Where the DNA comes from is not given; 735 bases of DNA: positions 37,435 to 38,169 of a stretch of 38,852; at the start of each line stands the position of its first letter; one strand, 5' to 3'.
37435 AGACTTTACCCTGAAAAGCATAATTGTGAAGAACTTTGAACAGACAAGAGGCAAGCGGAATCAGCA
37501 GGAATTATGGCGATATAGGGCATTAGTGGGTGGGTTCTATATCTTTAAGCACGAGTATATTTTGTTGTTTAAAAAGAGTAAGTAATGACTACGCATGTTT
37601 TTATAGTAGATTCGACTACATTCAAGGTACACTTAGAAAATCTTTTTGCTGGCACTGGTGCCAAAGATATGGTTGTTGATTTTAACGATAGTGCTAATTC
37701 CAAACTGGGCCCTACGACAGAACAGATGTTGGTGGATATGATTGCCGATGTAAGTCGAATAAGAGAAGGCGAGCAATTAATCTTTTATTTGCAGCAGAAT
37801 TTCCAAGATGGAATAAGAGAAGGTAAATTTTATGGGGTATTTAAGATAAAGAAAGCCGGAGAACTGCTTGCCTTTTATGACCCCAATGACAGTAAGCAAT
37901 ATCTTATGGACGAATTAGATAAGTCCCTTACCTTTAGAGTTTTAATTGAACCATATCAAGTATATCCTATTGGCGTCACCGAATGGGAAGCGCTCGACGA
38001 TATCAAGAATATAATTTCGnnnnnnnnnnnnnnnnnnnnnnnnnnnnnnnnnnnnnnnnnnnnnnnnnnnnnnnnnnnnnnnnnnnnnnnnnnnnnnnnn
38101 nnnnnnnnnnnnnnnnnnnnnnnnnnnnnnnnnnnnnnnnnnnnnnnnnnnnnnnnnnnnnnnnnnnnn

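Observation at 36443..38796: Translationally coupled methyltransferase + PUA-like/PD-(D/E)xK nuclease pair with atypical architecture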

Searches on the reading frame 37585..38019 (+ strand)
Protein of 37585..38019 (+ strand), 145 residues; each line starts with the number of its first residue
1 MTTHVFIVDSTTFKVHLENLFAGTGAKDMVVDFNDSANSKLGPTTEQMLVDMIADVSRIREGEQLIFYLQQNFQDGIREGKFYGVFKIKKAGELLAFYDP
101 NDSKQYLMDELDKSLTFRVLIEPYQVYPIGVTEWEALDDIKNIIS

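Call 71: search_solved_structures(query=A5, max_evalue=10, show_alignments=5)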
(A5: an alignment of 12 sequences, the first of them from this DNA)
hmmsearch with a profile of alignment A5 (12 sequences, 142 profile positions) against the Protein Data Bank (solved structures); distinct sequences matched with E-value up to 10: 7.
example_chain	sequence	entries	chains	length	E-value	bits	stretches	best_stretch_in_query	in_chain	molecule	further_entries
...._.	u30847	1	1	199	0.09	16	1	34-96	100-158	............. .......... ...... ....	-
3psj_A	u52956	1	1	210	0.095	15.9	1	34-96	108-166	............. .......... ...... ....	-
3psk_A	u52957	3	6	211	0.096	15.9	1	34-96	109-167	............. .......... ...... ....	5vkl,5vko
1wmm_A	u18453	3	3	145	0.15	15.2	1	56-123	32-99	Hypothetical UPF0310 protein PH1033 | UPF0310 protein PH1033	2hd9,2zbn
6qtc_A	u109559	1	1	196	0.48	13.6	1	36-95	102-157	tSH2 domain of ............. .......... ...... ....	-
3pjp_A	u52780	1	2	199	0.48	13.6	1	36-95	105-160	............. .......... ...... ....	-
7dzx_H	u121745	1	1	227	0.62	13.3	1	35-94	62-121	Fab Heavy chain of enhancing antibody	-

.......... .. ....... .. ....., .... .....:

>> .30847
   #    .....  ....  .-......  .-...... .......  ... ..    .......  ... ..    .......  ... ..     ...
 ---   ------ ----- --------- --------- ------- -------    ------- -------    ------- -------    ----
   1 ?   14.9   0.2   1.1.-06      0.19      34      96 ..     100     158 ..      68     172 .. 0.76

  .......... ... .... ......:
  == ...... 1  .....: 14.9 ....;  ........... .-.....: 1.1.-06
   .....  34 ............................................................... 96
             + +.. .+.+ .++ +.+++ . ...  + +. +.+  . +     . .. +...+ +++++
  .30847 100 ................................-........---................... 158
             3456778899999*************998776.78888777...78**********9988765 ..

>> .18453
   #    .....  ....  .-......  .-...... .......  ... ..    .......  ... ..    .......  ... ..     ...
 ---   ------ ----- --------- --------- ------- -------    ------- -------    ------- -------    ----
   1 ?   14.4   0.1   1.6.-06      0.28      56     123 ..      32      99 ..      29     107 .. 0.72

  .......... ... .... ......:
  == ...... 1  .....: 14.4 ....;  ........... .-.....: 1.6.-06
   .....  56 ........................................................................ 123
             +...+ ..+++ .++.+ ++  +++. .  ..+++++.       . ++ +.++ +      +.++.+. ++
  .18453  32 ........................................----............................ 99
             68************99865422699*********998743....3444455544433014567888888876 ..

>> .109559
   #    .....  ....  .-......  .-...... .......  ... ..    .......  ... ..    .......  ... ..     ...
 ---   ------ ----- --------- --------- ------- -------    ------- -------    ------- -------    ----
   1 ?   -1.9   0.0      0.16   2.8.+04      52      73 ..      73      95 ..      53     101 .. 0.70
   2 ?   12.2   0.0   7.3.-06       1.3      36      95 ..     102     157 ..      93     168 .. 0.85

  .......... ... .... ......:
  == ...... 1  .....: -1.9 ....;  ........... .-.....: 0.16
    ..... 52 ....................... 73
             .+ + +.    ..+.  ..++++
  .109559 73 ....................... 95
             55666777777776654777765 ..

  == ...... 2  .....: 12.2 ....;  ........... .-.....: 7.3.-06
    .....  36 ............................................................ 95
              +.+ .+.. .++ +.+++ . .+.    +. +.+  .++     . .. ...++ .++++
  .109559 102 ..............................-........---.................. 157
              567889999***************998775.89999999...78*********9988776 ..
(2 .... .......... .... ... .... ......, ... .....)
